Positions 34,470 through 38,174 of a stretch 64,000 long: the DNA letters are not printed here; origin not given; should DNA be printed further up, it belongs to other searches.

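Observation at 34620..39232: Single-polypeptide exopolysaccharide machine (GH18-like + CE4 deacetylase + processive GT2 synthase) translationally coupled to a GH26-like hydrolase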

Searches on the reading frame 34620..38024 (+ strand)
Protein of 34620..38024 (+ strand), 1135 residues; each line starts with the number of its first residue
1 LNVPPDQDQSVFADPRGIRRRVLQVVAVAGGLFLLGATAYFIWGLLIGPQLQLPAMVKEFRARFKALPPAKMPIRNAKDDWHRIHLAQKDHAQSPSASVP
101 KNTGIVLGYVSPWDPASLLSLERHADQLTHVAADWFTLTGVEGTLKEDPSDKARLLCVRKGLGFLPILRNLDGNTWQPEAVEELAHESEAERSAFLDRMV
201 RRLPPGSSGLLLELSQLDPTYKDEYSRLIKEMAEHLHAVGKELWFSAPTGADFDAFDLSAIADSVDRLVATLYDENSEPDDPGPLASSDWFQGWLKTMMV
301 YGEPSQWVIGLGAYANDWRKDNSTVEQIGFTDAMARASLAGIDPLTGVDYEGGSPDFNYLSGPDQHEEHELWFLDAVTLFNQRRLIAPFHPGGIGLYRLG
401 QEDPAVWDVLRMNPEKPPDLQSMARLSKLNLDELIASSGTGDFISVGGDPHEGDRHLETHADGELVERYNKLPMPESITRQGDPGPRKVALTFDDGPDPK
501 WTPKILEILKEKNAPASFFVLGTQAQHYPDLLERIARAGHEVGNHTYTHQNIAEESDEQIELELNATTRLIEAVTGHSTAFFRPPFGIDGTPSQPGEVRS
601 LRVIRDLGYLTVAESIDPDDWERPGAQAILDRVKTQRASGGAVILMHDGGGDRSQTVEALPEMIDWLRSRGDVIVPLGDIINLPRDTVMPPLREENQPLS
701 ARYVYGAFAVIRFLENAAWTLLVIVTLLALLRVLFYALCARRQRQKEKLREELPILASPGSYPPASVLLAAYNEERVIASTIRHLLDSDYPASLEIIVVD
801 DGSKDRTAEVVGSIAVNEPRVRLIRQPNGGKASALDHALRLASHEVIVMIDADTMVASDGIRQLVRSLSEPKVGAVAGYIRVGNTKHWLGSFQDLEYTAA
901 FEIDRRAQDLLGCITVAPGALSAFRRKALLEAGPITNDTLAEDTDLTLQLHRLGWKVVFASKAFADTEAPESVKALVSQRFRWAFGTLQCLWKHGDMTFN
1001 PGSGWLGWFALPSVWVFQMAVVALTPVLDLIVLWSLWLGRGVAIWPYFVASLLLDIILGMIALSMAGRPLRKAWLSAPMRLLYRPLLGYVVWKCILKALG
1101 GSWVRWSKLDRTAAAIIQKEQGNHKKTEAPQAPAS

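Call 6: search_protein_families(library=pfam, proteins=[window:34620-38024:+], max_evalue=0.01)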
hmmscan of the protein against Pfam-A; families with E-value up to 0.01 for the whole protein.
window:34620-38024:+ (1135 aa): 10 families
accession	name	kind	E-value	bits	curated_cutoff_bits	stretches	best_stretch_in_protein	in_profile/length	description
PF01522.26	Polysacc_deac_1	-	6.7e-36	123.4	23.1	1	482-588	2-107/124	Polysaccharide deacetylase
PF13641.12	Glyco_tranf_2_3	-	1.9e-35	123.4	27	1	763-986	1-230/230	Glycosyltransferase like family 2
PF00535.33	Glycos_transf_2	-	1.3e-29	103.7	23.3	1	766-929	1-164/168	Glycosyl transferase family 2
PF13632.12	Glyco_trans_2_3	-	7.6e-27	94.9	27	1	846-1039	1-182/198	Glycosyl transferase family group 2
PF13506.12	Glyco_transf_21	-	2.4e-22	79.6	21.7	1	830-984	17-173/174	Glycosyl transferase family 21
PF03142.21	Chitin_synth_2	-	5.2e-13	48.9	27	1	842-929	200-289/527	Chitin synthase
PF10111.15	Glyco_tranf_2_2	-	2.1e-05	24.6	27.3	1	770-865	5-103/276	Glycosyltransferase like family 2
PF00704.34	Glyco_hydro_18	-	6.2e-05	23.3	29.6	1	190-328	88-243/317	Glycosyl hydrolases family 18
PF05402.18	PqqD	-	0.0049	17.6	23.4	0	30-66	10-45/67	Coenzyme PQQ synthesis protein D (PqqD)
PF13704.12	Glyco_tranf_2_4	-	0.005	17.7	27.5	0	773-860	2-88/98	Glycosyl transferase family 2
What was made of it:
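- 34932..35852 (+): Residues 105-411: GH18-fold (beta/alpha)8 barrel, predicted periplasmic. Pfam GH18 23.3 bits, below the cut-off (call 6).
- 36063..36689 (+): Residues 482-690: CE4/NodB deacetylase with all five motifs (TFDDGP, HTYTH, RPPFG, DPDDW, LMHDGG). Pfam PF01522, E 7e-36 (call 6).
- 36906..37619 (+): Residues 763-1000: processive family-2 glycosyltransferase (DDGS, DAD, AEDTD, QRFRW). Pfam GT2 models (call 6).
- On CE4 / NodB-homology deacetylases: 123.4 bits against a 23.1 cut-off (call 6).
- On GH18 glycoside hydrolases: 23.3 bits for the window protein (call 6).
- Checked: Pfam results (call 6): CE4 PF01522, E 7e-36, residues 482-588; GT2 PF13641, PF00535 and PF13632, E 1e-27 to 1e-35, residues 763-1039; GH18 PF00704 only 23.3 bits, below its 29.6 cut-off.
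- Pfam Chitin_synth_2 hit at 48.9 bits (call 6).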

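Call 7: search_protein_families(library=ncbifam, proteins=[window:34620-38024:+], max_evalue=0.01)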
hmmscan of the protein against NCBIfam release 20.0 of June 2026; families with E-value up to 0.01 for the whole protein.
window:34620-38024:+ (1135 aa): 41 families (the best 25 are shown)
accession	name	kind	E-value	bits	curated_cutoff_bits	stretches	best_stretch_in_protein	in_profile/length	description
TIGR03937.1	PgaC_IcaA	equivalog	1.1e-56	192.5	422.3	1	734-1032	22-319/407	poly-beta-1,6-N-acetyl-D-glucosamine synthase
TIGR02764.1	spore_ybaN_pdaB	equivalog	5.5e-46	156.7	237.4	1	487-681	6-191/191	polysaccharide deacetylase family sporulation protein PdaB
TIGR04243.1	nodulat_NodB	equivalog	2.6e-44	151.1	240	1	487-677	2-196/197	chitooligosaccharide deacetylase NodB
NF045821.1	PgAcgDacpgdA1_Bac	equivalog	4.4e-37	127.5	400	1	488-682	89-276/282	peptidoglycan-N-acetylglucosamine deacetylase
TIGR02884.1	spore_pdaA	equivalog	8.8e-33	113.9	298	1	482-679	32-222/224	delta-lactam-biosynthetic de-N-acetylase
TIGR04242.1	nodulat_NodC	equivalog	3.1e-30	105.4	550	1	757-988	42-285/395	chitooligosaccharide synthase NodC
NF045820.1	PgAcgDacpgdA_Strep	equivalog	4.7e-29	101.5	800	1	488-682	269-449/463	peptidoglycan-N-acetylglucosamine deacetylase PgdA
TIGR02873.1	spore_ylxY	hypoth_equivalog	1.3e-26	93.4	391.5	1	480-675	78-261/268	probable sporulation protein, polysaccharide deacetylase family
TIGR03111.1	glyc2_xrt_Gpos1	hypoth_equivalog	3.9e-26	91.8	363.95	1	753-991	39-290/439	TIGR03111 family XrtG-associated glycosyltransferase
NF045822.1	PgAcgDacpgdA2_Bac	equivalog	2.4e-25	89.4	400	1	465-671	47-252/274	peptidoglycan-N-acetylglucosamine deacetylase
TIGR03965.1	mycofact_glyco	equivalog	3.9e-22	78.8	280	1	761-994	72-307/467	mycofactocin biosynthesis glycosyltransferase MftF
TIGR03030.1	CelA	equivalog_domain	5.9e-21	74.2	699.1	2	922-992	312-382/714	UDP-forming cellulose synthase catalytic subunit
NF041875.1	EPS_EpsD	equivalog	1.6e-20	73.7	370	1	766-972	2-211/325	exopolysaccharide biosynthesis glycosyltransferase EpsD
NF053846.1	glyco_with_XrtP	equivalog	3.9e-20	72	520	1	768-1027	46-341/440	XrtP-associated glycosyltransferase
TIGR03472.1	HpnI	equivalog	1e-18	67.3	310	1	721-984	7-269/373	bacteriohopanetetrol glucosamine biosynthesis glycosyltransferase HpnI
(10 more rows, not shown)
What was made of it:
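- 34620..38027 (+): Tri-domain synthase gene, 1135 aa. Order: MatA-like module, GH18-like barrel, beta-domain, CE4, TM helix, GT2, C-terminal helix bundle. Pfam and NCBIfam hits (calls 6, 7).
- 36906..37619 (+): TIGR03937 PgaC_IcaA 192.5 bits, the best NCBIfam hit but below the 422 cut-off (call 7).
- On PgaC/IcaA PNAG synthase (NCBIfam TIGR03937 equivalog): This is the best-scoring NCBIfam model, but well below the cut-off (call 7).
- The GT2 score is far below the PgaC/IcaA equivalog cut-off (192 against 422, call 7). The GT2 domain scores about twice as high against the PgaC/IcaA model as against NodC (call 7).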
